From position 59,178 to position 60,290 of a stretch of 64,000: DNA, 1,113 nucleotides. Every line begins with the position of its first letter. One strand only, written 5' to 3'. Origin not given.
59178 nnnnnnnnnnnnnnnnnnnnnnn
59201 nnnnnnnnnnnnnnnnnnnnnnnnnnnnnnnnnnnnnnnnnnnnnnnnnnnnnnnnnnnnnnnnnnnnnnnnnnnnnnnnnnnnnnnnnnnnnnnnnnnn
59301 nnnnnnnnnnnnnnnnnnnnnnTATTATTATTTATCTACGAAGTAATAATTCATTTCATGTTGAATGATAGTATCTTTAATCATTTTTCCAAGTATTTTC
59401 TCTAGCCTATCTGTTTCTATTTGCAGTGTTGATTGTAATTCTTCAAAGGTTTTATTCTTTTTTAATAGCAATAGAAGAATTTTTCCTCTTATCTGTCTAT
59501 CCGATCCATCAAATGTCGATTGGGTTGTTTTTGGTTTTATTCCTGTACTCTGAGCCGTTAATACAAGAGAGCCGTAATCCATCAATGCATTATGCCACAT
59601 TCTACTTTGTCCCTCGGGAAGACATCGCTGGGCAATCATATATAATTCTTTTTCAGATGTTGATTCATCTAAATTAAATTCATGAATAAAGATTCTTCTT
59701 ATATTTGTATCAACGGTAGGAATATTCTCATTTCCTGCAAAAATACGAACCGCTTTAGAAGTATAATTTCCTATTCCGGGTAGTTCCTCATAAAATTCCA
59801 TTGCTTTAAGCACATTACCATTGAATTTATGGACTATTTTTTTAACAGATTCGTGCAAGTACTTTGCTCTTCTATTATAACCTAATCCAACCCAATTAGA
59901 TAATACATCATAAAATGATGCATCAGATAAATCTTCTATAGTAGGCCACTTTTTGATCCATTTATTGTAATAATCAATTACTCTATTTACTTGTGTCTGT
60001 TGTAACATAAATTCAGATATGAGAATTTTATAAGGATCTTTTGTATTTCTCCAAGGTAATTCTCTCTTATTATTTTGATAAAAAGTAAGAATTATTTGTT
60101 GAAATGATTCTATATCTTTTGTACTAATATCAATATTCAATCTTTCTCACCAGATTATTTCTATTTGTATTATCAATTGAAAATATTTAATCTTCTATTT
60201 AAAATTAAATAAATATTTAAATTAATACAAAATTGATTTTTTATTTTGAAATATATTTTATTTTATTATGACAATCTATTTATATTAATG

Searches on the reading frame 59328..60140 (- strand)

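Call 29: search_protein_families(library=pfam, proteins=[window:59328-60140:-], max_evalue=0.00001)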
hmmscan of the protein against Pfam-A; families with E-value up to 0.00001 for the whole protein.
window:59328-60140:- (270 aa): 1 family
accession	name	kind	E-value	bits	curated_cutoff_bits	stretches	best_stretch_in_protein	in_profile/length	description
PF00730.31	HhH-GPD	-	3e-19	69.8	26.2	1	41-171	1-103/108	HhH-GPD superfamily base excision DNA repair protein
